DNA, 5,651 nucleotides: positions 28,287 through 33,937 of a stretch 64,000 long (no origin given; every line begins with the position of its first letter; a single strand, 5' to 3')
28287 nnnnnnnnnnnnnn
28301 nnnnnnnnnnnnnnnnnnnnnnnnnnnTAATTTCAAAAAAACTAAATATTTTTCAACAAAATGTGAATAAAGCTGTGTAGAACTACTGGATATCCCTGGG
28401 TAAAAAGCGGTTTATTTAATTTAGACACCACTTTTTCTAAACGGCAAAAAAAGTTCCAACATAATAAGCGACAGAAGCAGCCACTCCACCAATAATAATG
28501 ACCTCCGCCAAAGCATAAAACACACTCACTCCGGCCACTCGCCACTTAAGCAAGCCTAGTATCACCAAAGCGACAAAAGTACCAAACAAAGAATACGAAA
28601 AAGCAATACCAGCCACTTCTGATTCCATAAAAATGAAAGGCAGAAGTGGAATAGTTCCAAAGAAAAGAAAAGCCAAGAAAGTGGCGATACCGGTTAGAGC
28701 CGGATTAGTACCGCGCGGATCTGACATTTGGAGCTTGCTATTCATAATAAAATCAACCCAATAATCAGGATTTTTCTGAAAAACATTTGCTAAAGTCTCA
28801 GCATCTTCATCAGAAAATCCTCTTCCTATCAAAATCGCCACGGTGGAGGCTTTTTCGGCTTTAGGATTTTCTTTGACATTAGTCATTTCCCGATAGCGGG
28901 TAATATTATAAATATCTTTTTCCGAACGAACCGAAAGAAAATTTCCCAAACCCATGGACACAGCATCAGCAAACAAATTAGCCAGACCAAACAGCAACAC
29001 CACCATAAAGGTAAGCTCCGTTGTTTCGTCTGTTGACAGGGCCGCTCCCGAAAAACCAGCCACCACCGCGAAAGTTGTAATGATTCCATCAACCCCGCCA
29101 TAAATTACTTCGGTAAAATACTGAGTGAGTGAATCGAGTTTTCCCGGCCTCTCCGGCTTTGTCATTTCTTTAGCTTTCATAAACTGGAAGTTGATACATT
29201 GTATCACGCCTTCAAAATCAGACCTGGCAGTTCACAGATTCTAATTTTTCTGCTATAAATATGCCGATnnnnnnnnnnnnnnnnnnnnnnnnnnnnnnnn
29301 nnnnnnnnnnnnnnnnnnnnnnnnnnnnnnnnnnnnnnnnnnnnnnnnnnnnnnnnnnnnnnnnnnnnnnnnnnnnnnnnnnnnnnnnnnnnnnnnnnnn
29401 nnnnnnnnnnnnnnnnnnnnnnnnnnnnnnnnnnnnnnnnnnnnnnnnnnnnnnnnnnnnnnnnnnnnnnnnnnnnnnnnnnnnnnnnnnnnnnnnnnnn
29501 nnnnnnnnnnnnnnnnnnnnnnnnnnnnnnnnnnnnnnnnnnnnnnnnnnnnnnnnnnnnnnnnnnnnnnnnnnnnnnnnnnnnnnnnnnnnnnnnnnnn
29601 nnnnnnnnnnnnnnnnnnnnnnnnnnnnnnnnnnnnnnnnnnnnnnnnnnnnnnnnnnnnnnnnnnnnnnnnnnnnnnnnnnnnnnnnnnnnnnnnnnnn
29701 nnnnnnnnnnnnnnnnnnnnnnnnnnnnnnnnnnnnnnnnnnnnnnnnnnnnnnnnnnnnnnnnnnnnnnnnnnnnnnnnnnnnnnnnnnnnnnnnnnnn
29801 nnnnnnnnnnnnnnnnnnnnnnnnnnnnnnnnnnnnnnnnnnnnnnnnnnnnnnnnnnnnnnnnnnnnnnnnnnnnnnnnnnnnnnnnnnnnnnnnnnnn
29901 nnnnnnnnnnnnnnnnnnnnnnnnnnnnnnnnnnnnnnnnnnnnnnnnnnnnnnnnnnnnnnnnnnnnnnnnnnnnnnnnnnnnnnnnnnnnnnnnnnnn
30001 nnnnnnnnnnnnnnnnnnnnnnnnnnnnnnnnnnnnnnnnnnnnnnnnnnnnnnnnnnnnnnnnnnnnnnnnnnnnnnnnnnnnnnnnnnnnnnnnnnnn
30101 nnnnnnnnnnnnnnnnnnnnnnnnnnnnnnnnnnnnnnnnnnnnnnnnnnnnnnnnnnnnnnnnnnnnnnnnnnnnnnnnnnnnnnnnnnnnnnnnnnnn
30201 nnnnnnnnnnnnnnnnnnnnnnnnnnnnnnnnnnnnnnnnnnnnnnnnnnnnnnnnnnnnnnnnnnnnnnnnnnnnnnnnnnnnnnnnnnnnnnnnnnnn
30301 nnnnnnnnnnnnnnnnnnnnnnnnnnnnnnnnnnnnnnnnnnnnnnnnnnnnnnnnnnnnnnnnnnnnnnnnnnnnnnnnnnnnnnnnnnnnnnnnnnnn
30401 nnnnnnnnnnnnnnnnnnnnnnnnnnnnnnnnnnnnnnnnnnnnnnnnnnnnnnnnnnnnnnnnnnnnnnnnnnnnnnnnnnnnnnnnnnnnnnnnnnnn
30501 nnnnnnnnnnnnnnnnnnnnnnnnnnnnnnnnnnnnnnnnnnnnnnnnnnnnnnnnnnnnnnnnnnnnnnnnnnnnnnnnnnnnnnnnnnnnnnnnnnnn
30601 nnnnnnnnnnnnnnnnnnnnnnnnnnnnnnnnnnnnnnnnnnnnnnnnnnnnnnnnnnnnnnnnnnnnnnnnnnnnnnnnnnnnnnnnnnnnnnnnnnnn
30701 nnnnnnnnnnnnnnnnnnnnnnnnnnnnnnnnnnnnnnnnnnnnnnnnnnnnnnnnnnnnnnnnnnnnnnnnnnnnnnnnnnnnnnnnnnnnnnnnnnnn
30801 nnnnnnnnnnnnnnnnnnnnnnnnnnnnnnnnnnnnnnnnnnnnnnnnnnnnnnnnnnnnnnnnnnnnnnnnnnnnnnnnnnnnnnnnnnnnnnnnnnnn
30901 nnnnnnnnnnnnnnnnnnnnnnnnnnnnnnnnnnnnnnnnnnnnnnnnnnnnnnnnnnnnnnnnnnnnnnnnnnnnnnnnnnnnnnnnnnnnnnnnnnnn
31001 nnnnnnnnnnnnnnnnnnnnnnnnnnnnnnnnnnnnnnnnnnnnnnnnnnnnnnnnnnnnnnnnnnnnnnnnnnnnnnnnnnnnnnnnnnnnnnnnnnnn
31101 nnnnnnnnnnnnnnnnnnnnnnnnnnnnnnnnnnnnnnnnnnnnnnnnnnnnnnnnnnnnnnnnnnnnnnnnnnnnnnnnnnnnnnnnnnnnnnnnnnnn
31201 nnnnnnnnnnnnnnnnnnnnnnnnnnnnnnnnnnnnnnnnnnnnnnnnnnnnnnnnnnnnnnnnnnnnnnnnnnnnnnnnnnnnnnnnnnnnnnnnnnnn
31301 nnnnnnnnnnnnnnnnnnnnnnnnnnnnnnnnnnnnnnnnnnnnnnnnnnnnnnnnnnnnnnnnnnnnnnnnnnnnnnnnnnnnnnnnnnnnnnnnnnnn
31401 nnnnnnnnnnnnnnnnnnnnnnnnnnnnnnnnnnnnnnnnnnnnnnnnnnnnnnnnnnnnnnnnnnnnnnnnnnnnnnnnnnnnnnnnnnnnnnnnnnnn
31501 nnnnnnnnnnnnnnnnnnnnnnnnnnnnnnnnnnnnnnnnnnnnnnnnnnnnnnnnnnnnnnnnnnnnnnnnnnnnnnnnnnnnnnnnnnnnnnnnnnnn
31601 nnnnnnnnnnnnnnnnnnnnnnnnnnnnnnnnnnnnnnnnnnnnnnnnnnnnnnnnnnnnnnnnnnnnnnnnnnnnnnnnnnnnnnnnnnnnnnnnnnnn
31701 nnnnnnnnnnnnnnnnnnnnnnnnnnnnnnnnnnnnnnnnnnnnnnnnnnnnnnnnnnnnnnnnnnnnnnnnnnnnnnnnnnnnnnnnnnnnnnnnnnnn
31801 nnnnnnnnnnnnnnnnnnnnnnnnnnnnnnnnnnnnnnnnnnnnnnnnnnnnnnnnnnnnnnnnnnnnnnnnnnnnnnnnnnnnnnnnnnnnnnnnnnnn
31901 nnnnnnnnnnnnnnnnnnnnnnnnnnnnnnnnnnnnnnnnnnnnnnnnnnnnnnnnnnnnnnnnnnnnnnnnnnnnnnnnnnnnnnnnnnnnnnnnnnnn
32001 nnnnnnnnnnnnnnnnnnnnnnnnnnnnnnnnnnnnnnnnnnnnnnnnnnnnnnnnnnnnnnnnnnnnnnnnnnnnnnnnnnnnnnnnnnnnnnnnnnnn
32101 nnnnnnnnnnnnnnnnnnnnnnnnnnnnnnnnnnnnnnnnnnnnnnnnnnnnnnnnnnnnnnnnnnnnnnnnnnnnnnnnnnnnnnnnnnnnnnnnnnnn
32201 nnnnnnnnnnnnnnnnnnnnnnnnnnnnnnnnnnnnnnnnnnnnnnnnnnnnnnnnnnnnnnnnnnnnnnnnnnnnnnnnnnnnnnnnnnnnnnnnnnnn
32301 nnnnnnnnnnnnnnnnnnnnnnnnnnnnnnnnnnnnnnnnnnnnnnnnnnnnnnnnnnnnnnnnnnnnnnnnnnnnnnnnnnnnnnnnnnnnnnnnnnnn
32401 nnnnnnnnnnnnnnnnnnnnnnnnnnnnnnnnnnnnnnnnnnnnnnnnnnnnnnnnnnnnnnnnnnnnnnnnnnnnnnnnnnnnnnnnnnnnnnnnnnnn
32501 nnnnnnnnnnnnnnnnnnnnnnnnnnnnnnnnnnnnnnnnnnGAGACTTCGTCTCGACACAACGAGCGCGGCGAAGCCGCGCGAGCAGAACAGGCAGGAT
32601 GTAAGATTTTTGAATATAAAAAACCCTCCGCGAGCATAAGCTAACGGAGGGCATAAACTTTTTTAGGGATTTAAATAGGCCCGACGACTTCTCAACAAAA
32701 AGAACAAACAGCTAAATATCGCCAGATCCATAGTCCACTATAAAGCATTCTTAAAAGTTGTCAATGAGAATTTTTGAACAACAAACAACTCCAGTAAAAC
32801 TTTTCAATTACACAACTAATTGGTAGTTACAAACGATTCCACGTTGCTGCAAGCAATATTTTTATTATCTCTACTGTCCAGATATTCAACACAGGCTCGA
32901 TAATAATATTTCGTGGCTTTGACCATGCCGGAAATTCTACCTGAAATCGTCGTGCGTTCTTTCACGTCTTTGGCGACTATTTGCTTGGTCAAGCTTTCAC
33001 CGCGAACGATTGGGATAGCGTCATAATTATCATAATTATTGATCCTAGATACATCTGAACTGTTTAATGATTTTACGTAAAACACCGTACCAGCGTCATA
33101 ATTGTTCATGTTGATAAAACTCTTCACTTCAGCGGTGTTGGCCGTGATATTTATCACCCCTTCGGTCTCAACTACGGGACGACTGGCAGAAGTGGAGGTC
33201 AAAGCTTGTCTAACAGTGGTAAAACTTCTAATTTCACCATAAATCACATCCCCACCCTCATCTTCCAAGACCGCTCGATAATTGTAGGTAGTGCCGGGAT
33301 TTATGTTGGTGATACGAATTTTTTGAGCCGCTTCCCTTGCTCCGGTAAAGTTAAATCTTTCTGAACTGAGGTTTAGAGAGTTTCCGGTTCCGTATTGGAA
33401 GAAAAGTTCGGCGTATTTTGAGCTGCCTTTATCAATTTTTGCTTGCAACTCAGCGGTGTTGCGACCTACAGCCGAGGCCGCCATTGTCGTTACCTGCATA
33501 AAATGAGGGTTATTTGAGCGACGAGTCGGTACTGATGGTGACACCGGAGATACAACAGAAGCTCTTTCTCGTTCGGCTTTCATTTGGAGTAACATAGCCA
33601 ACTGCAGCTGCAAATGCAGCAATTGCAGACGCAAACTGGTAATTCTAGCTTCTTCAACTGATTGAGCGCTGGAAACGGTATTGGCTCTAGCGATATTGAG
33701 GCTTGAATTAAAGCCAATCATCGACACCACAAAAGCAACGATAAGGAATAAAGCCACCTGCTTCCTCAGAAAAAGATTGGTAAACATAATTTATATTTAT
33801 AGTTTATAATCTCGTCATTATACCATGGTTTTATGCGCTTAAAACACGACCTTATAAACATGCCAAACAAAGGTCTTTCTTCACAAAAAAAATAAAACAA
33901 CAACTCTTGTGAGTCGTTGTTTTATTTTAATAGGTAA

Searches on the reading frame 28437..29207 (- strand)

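Call 8: search_protein_families(library=pfam, proteins=[window:28437-29207:-], max_evalue=0.001)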
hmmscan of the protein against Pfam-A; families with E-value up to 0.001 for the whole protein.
window:28437-29207:- (256 aa): 1 family
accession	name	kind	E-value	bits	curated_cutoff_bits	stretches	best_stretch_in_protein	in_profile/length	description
PF01988.24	VIT1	-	7.4e-56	189.8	28.1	1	33-252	3-214/214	VIT family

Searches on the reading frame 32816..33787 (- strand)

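Call 8: search_protein_families(library=pfam, proteins=[window:32816-33787:-], max_evalue=0.001)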
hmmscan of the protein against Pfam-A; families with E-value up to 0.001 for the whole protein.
window:32816-33787:- (323 aa): 1 family
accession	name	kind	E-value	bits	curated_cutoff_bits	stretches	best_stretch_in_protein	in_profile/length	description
PF16656.11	Pur_ac_phosph_N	-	9.2e-07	29.8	30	0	150-191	56-93/93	Purple acid Phosphatase, N-terminal domain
